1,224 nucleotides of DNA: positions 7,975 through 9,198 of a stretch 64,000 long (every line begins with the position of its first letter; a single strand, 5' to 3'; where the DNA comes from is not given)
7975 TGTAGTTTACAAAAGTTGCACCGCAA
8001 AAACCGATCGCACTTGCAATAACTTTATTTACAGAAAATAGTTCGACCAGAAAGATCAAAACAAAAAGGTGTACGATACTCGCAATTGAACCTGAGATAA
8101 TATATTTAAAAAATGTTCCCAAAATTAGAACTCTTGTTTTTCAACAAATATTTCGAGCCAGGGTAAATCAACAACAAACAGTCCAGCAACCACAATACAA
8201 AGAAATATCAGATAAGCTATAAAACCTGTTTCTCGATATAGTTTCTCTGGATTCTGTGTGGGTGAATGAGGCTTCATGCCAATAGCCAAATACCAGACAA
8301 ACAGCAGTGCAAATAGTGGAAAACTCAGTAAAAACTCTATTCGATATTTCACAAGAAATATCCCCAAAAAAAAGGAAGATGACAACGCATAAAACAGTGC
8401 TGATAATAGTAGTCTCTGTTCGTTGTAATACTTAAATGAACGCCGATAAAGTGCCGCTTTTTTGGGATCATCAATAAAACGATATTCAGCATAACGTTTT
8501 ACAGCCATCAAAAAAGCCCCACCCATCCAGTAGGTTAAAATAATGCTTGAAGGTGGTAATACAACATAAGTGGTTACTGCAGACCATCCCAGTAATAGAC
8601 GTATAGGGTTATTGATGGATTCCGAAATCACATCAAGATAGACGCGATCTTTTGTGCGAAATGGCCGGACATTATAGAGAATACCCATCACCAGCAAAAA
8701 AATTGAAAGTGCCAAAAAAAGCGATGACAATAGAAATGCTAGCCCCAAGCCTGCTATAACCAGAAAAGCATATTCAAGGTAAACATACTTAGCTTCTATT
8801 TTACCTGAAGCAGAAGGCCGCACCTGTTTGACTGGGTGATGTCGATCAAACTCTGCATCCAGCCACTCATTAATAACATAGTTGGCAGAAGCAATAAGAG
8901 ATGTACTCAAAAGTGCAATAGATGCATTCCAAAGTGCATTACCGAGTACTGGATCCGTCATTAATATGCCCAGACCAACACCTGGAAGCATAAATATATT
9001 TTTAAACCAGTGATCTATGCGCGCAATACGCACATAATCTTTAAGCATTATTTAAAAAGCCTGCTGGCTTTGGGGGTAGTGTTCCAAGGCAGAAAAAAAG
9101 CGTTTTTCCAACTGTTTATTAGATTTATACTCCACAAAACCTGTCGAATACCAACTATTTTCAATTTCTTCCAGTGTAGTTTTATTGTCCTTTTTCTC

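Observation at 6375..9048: Gtr-like three-component glycan-modification module built on a UbiA-type phosphoribosyltransferase, with no epimerase genes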

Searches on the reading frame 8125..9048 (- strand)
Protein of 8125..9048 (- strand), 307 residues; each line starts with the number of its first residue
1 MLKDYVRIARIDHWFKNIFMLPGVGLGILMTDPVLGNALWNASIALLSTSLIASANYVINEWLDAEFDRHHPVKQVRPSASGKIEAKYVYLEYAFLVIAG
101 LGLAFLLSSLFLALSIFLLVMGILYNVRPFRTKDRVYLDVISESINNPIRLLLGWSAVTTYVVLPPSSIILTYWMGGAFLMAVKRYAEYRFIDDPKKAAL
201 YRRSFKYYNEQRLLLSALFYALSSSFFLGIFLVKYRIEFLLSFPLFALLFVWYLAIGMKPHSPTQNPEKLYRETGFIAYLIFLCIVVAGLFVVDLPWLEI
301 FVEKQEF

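Call 3: search_protein_families(library=pfam, proteins=[window:8125-9048:-], max_evalue=0.01)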
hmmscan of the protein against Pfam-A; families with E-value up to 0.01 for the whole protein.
window:8125-9048:- (307 aa): 1 family
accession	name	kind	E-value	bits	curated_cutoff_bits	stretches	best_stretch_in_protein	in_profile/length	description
PF01040.23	UbiA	-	3.5e-26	92.4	34.2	1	26-265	7-239/250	UbiA prenyltransferase family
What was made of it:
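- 8125..9048 (-): Polyprenyl-phosphate 5-phosphoribosyltransferase (PPPRS, UbiA fold, stand-alone, no fused HAD phosphatase domain). PF01040, E 3.5e-26 (call 3).
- Checked: 8125-9048(-), 307 aa: PF01040 UbiA, E 3.5e-26 (call 3).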

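Call 4: search_protein_families(library=ncbifam, proteins=[window:8125-9048:-], max_evalue=0.01)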
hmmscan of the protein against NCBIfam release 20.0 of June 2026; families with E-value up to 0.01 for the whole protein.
window:8125-9048:- (307 aa): 22 families
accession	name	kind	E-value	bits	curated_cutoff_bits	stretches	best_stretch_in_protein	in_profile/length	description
NF008977.0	PRK12324.1-2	equivalog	7.2e-26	91.3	234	1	1-214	1-203/297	decaprenyl-phosphate phosphoribosyltransferase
NF006088.0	PRK08238.1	equivalog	1.7e-24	86.3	351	1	2-244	192-425/482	UbiA family prenyltransferase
NF008978.0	PRK12324.1-4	equivalog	1.1e-19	70.6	207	1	5-211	35-232/322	decaprenyl-phosphate phosphoribosyltransferase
NF008976.0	PRK12324.1-1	equivalog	1.3e-17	64.2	474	1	6-213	22-222/306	decaprenyl-phosphate phosphoribosyltransferase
NF009523.0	PRK12884.1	equivalog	6.8e-13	48.4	269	1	2-128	4-123/279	prenyltransferase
TIGR01474.1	ubiA_proteo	equivalog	6e-11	42.3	275.45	1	3-288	2-280/282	4-hydroxybenzoate octaprenyltransferase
NF005742.0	PRK07566.1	equivalog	1.2e-09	37.7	313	1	44-139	70-163/315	chlorophyll synthase ChlG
TIGR01473.1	cyoE_ctaB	equivalog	9.4e-09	35.4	210.3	1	29-289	24-276/281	heme o synthase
NF009516.0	PRK12875.1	equivalog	9.6e-08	31.4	205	1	8-248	23-254/292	prenyltransferase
TIGR01476.1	chlor_syn_BchG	subfamily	1.3e-07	31.4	212.3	1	45-138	43-135/283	(bacterio)chlorophyll synthase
NF041585.1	MqnP_Cj_Hp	exception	1.4e-07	31.3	375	1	18-287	14-279/281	menaquinone biosynthesis prenyltransferase MqnP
NF009515.0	PRK12874.1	equivalog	1.8e-06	27.6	392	1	47-287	51-286/291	4-hydroxybenzoate polyprenyltransferase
NF035940.1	prenyl_rel_EboC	equivalog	2.6e-06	27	250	1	41-163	40-157/292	UbiA-like protein EboC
NF009512.0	PRK12872.1-1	equivalog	3.2e-06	26.9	278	1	35-125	34-125/303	geranylgeranylglycerol-phosphate geranylgeranyltransferase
NF003349.0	PRK04375.1-2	equivalog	1.2e-05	24.7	246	1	38-288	57-307/318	heme o synthase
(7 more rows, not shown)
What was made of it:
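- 8125..9048 (-): The best NCBIfam models are the DPPR synthases NF008977/8/6 (91, 71 and 64 bits) and the HAD-UbiA fusion NF006088 (86 bits), against 48 bits or less for any other prenyltransferase; all scores are below the curated cut-offs (call 4).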

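Call 5: search_solved_structures(query=window:8125-9048:-, max_evalue=1, show_alignments=2)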
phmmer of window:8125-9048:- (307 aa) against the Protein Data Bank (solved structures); distinct sequences matched with E-value up to 1: 4.
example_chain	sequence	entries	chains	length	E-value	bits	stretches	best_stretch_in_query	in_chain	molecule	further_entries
8j8j_D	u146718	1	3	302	3e-13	53.2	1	6-213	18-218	Decaprenyl-phosphate phosphoribosyltransferase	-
8j8k_A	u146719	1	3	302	0.00012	24.9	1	6-213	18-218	Decaprenyl-phosphate phosphoribosyltransferase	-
9sau_C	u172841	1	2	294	0.05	16.4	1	44-179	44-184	Chlorophyll a synthase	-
9sas_C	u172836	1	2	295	0.051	16.3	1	44-179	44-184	Chlorophyll a synthase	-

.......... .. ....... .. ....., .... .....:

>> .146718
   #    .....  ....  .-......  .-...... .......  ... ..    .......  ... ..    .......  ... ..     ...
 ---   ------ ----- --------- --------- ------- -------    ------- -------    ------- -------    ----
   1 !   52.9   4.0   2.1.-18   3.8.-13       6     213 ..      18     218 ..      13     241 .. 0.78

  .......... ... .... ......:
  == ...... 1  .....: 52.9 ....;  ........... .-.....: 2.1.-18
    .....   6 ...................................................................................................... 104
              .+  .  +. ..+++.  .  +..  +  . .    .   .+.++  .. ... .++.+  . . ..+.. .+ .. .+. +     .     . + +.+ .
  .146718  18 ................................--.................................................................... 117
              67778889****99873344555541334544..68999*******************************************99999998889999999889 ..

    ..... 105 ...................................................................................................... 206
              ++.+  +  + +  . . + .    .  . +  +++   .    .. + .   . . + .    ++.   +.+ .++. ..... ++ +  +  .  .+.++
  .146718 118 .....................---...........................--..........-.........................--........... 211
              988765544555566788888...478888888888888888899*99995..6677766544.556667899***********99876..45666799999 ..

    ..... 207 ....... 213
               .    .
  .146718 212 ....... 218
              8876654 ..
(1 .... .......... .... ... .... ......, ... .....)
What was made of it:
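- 8125..9048 (-): The best PDB hit is 8j8j, Mtb Rv3806c, at E 3e-13, against 0.05 for chlorophyll synthase (call 5).
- Checked: It carries N60-E-W-L-D64-A-E-F-D68-R-H-H-P-V-K74-Q-V-R77-P-S-A-S-G. This aligns residue for residue with the Rv3806c motif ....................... (call 5).
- UbiA identity: DPPR-synthase models and PDB 8j8j are by far the best matches (calls 4, 5). PDB DPPRS gives E 3e-13 against 0.05 for the next family (call 5).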

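Call 22: find_homologous_proteins(query=window:8125-9048:-, max_evalue=1e-10)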
Query window:8125-9048:- (307 aa): 6502 proteins with E <= 1e-10 among 8000 candidates; the best 120 are listed.
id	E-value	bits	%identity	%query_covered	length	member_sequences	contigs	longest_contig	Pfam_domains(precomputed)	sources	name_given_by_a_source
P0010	1.1e-183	628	91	100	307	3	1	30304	PF01040.24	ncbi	-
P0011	5.7e-180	616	91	98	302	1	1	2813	PF01040.24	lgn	-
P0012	1.4e-163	562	83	100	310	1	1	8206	PF01040.24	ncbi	-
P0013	1.6e-147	509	73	100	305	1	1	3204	PF01040.24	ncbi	-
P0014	1.5e-139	483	70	100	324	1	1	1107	PF01040.24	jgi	-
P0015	1.0e-137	477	70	99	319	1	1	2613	PF01040.24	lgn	-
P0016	3.0e-137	475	66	100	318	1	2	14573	PF01040.24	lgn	-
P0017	4.0e-137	475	69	100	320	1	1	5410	PF01040.24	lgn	-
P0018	8.2e-137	474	69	100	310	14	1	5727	PF01040.24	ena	-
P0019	1.5e-136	473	68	99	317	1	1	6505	PF01040.24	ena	-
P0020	1.7e-136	473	68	99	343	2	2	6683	PF01040.24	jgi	jgi:decaprenyl-phosphate phosphoribosyltransferase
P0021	6.7e-136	471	68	99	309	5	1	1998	PF01040.24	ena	-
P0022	8.9e-136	470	68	100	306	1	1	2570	PF01040.24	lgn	-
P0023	2.5e-135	469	69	100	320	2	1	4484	PF01040.24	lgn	-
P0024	2.7e-135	469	67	99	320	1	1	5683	PF01040.24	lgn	-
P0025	9.8e-135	467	66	100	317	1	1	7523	PF01040.24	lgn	-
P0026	1.3e-134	467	68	100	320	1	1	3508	PF01040.24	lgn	-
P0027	1.5e-134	466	70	100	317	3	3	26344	PF01040.24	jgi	jgi:4-hydroxybenzoate polyprenyltransferase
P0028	3.7e-134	465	67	99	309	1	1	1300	PF01040.24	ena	-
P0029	1.1e-133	464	70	98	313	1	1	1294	PF01040.24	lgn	-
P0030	1.2e-133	463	68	100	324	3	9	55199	PF01040.24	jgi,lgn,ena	jgi:decaprenyl-phosphate phosphoribosyltransferase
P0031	1.5e-133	463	65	99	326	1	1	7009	PF01040.24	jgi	jgi:4-hydroxybenzoate polyprenyltransferase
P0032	1.8e-133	463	68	100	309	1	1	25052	PF01040.24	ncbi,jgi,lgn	-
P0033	2.3e-133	463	68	100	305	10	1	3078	PF01040.24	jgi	jgi:4-hydroxybenzoate polyprenyltransferase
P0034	2.5e-133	462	66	99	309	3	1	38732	PF01040.24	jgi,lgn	jgi:4-hydroxybenzoate polyprenyltransferase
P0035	2.5e-133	462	69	100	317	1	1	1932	PF01040.24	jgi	jgi:4-hydroxybenzoate polyprenyltransferase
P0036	3.1e-133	462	68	100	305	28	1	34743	PF01040.24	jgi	-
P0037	5.4e-133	461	67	100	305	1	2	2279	PF01040.24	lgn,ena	-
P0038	6.9e-133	461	66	100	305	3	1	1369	PF01040.24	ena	-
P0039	9.2e-133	461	67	99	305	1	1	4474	PF01040.24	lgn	-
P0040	1.1e-132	460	65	100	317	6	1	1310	PF01040.24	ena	-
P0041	1.4e-132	460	67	98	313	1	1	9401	PF01040.24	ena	-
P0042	1.4e-132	460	67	98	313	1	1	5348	PF01040.24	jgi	-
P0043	2.4e-132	459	67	99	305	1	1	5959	PF01040.24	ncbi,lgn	-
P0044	2.9e-132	459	69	97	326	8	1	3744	PF01040.24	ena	-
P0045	4.1e-132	458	68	100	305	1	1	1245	PF01040.24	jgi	-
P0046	6.5e-132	458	69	99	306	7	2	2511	PF01040.24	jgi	jgi:4-hydroxybenzoate polyprenyltransferase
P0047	1.5e-131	457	69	98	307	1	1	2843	PF01040.24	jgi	jgi:4-hydroxybenzoate polyprenyltransferase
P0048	2.0e-131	456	66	100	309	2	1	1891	PF01040.24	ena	-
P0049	2.1e-131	456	65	99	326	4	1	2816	PF01040.24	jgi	-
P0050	2.8e-131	456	66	98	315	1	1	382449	PF01040.24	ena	-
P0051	2.9e-131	456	66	99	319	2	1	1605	PF01040.24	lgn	-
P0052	3.9e-131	455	71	98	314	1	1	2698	PF01040.24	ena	-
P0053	5.9e-131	455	65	100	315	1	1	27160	PF01040.24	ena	-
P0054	6.9e-131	454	66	100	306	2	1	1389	PF01040.24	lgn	-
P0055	9.4e-131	454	66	98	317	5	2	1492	PF01040.24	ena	-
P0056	9.6e-131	454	70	98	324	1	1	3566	PF01040.24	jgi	jgi:4-hydroxybenzoate polyprenyltransferase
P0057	9.6e-131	454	66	100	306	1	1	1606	PF01040.24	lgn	-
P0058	1.3e-130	454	65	100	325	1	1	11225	PF01040.24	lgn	-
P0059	1.6e-130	453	68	100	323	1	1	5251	PF01040.24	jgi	jgi:decaprenyl-phosphate phosphoribosyltransferase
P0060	1.7e-130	453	67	100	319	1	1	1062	PF01040.24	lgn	-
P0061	2.1e-130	453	66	99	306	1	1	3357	PF01040.24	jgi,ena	-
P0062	2.8e-130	452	68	98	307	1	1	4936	PF01040.24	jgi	jgi:4-hydroxybenzoate polyprenyltransferase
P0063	2.9e-130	452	64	100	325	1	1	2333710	PF01040.24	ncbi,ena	-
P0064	3.3e-130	452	67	99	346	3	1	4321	PF01040.24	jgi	jgi:decaprenyl-phosphate phosphoribosyltransferase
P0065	3.7e-130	452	67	99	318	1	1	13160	PF01040.24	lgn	-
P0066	4.1e-130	452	67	99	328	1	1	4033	PF01040.24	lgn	-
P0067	4.8e-130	452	66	100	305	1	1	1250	PF01040.24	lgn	-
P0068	5.8e-130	451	65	98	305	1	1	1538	PF01040.24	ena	-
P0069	8.3e-130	451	65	100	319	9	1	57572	PF01040.24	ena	-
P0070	9.7e-130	451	64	100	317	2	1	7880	PF01040.24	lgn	-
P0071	1.1e-129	450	65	99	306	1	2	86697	PF01040.24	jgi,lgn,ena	-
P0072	1.6e-129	450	66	99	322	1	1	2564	PF01040.24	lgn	-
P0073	1.7e-129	450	67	100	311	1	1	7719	PF01040.24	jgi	jgi:4-hydroxybenzoate polyprenyltransferase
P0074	3.4e-129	449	67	100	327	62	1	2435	PF01040.24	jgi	jgi:decaprenyl-phosphate phosphoribosyltransferase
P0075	4.3e-129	448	65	98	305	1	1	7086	PF01040.24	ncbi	-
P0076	4.6e-129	448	67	99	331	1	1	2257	PF01040.24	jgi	jgi:4-hydroxybenzoate polyprenyltransferase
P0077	6.6e-129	448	64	100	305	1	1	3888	PF01040.24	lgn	-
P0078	8.3e-129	448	65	100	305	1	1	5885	PF01040.24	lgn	-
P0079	9.8e-129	447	65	99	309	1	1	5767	PF01040.24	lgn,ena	-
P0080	1.1e-128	447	66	99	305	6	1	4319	PF01040.24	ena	-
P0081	1.3e-128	447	64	100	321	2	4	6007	PF01040.24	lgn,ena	-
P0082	2.1e-128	446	65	100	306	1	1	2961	PF01040.24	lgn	-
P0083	2.2e-128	446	65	99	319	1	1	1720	PF01040.24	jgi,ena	-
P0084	1.1e-127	444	67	100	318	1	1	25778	PF01040.24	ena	-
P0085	1.2e-127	444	66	99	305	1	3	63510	PF01040.24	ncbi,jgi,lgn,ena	jgi:decaprenyl-phosphate phosphoribosyltransferase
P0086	1.3e-127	444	64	100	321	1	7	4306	PF01040.24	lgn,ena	-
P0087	1.6e-127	443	68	98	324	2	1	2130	PF01040.24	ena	-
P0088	2.1e-127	443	63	100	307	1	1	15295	PF01040.24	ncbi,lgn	-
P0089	2.2e-127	443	66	97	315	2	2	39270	PF01040.24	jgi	jgi:4-hydroxybenzoate polyprenyltransferase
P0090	2.4e-127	443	66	100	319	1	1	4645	PF01040.24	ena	-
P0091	2.4e-127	443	66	100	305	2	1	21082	PF01040.24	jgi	-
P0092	3.0e-127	442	66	100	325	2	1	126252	PF01040.24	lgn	-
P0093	3.3e-127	442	68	96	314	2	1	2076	PF01040.24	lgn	-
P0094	3.4e-127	442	64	99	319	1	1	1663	PF01040.24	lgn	-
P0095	3.5e-127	442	64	99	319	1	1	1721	PF01040.24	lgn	-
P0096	7.3e-127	441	67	98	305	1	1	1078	PF01040.24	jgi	-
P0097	8.4e-127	441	65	100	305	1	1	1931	PF01040.24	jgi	jgi:4-hydroxybenzoate polyprenyltransferase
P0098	8.7e-127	441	68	98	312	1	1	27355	PF01040.24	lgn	-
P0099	1.1e-126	441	63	100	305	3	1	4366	PF01040.24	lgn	-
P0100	1.4e-126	440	64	100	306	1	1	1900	PF01040.24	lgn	-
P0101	1.5e-126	440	63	100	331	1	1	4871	PF01040.24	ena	-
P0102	1.6e-126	440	67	98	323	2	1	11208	PF01040.24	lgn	-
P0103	1.6e-126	440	65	100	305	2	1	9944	PF01040.24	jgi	-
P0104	1.9e-126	440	63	100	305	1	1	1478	PF01040.24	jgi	-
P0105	2.0e-126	440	65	100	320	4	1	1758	PF01040.24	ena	-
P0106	2.0e-126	440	66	100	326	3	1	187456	PF01040.24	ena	-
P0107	2.3e-126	440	67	97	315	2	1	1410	PF01040.24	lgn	-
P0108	3.9e-126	439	67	100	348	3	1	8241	PF01040.24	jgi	jgi:decaprenyl-phosphate phosphoribosyltransferase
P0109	3.9e-126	439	67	100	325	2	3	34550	PF01040.24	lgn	-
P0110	6.2e-126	438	67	98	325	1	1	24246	PF01040.24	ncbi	-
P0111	6.6e-126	438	66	99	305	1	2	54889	PF01040.24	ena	-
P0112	6.7e-126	438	63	100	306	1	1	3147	PF01040.24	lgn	-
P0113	1.1e-125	437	66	100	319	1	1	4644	PF01040.24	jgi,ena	-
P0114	1.5e-125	437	64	100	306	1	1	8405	PF01040.24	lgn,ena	-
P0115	1.6e-125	437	67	98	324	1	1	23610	PF01040.24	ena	-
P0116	1.6e-125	437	66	100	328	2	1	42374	PF01040.24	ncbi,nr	ncbi:MAG: UbiA prenyltransferase family protein [Pseudomonadota bacterium]|nr:UbiA prenyltransferase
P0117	1.6e-125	437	64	100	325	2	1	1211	PF01040.24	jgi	-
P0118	2.1e-125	436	66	98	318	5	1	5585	PF01040.24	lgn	-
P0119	2.6e-125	436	63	99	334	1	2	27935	PF01040.24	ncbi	-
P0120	2.7e-125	436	66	98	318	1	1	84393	PF01040.24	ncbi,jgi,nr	ncbi:MAG: UbiA prenyltransferase family protein [Candidatus Competibacteraceae bacterium]|jgi:4-hydr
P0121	3.0e-125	436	62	100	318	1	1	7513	PF01040.24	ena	-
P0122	3.1e-125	436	64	100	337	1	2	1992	PF01040.24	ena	-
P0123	5.2e-125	435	65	98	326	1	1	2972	PF01040.24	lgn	-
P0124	5.3e-125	435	66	98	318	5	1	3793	PF01040.24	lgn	-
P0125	9.1e-125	434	64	99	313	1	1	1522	PF01040.24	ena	-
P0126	9.7e-125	434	65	100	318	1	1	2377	PF01040.24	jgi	jgi:4-hydroxybenzoate polyprenyltransferase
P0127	1.5e-124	434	63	99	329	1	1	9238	PF01040.24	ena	-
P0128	2.0e-124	433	64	99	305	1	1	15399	PF01040.24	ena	-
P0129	2.3e-124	433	65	99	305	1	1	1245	PF01040.24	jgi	-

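Call 26: find_related_loci(query=A2, collection=genome_contigs, flank=10000)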
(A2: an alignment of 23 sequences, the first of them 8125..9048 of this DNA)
Query A2 (307 aa) in genome_contigs; peptide patterns used: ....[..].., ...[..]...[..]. (x = any residue, [..] = any of these).
599 stretches matched a pattern (row limit reached: there are more); 538 encode a relative of the query (tblastn E <= 1e-3); the best 80 are kept; 80 distinct loci.
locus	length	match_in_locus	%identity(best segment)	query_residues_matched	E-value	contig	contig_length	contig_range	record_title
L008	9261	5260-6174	69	2-307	2e-142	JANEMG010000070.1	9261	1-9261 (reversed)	MAG: Gammaproteobacteria bacterium isolate Ifr-MOX-184 NODE_169_length_9261_cov_2.892779, whole genome shotgun sequence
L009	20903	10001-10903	68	2-303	1e-138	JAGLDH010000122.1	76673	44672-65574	MAG: Methylococcales bacterium isolate SW_4_3 ROV167.bin.3.fa_122, whole genome shotgun sequence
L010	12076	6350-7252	68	2-303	8e-138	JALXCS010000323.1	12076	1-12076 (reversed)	MAG: Methylomonas sp. isolate T2_metabat2_scaf2bin.191 T2_NODE_6268_length_12076_cov_1.772701, whole genome shotgun sequ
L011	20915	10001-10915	64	2-307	8e-136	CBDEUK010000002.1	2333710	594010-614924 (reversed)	MAG: Gammaproteobacteria bacterium isolate aaa19712-8064-448f-a3ea-3039ebdaf282 genome assembly, contig: contig_2, whole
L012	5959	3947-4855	67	4-307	6e-135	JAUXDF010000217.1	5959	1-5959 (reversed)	MAG: Spongiibacteraceae bacterium isolate CSMAG_2844 CSMAG_2844_k119_80901_length_5959_cov_16.0873, whole genome shotgun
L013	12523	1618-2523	66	2-304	5e-134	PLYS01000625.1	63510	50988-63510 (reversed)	MAG: Betaproteobacteria bacterium isolate palsa_1004 73.20120700_P3D.248_contig_33709, whole genome shotgun sequence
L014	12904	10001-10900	65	3-303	1e-133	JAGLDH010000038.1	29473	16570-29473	MAG: Methylococcales bacterium isolate SW_4_3 ROV167.bin.3.fa_38, whole genome shotgun sequence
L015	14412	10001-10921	63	1-307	1e-132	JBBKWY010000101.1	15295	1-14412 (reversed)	MAG: Halioglobus sp. isolate metabat_bins.23 k119_396608, whole genome shotgun sequence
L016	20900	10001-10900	67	3-303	4e-131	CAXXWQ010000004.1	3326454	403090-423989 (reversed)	MAG: uncultured Desulfosarcina sp. isolate addc1e71-6912-457b-9547-3a5b1613f324 genome assembly, contig: contig_4, whole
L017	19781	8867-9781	67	2-307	8e-131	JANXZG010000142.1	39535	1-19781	MAG: Gammaproteobacteria bacterium isolate GL140_4_metabat_260 GL140_4_k141_538972, whole genome shotgun sequence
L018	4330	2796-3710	64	2-307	2e-128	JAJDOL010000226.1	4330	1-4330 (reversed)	MAG: Chromatiaceae bacterium isolate MASpbin.6 k141_1647828, whole genome shotgun sequence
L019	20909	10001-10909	66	5-307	1e-126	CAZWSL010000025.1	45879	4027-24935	MAG TPA_asm: uncultured Desulfobacula sp. isolate SRP077602_co1_446 genome assembly, contig: NODE_2048_length_45879_cov_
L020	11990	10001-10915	62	2-307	2e-125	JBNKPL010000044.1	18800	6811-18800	MAG: Sedimenticolaceae bacterium isolate G1.bin.9.strict NODE_44_length_18800_cov_8.285264, whole genome shotgun sequenc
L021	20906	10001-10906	62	2-303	3e-124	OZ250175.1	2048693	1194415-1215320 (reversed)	MAG: Nitrosomonadaceae bacterium isolate 7da9c405-2c67-4caa-9b72-5bbf7b91a332 genome assembly, chromosome: 1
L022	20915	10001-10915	60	1-305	7e-124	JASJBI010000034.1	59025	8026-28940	MAG: Alphaproteobacteria bacterium isolate MO_074.B3 MO_074.c_178, whole genome shotgun sequence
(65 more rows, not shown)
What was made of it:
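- On Decaprenyl-phosphate phosphoribosyltransferase equivalog (NCBIfam NF008977/NF008978/NF008976): It belongs to a separate subfamily whose members are 53-91% identical to it across many phyla (calls 22, 26).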

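Call 87: find_related_loci(query=A2, collection=viral_contigs, flank=6000)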
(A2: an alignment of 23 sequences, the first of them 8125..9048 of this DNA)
Query A2 (307 aa) in viral_contigs; peptide patterns used: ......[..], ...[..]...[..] (x = any residue, [..] = any of these).
26 stretches matched a pattern, but none encodes a relative of the query by tblastn (E <= 1e-3).
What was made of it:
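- Closest known: Phage and enterobacterial Gtr O-antigen glucosylation. Different: No phage context was found (no relative of the ubiA subfamily in IMG/VR, call 87).
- Tried and rejected: A viral-contig scan with the ubiA alignment found none, so there is no evidence of phage carriage (call 87).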
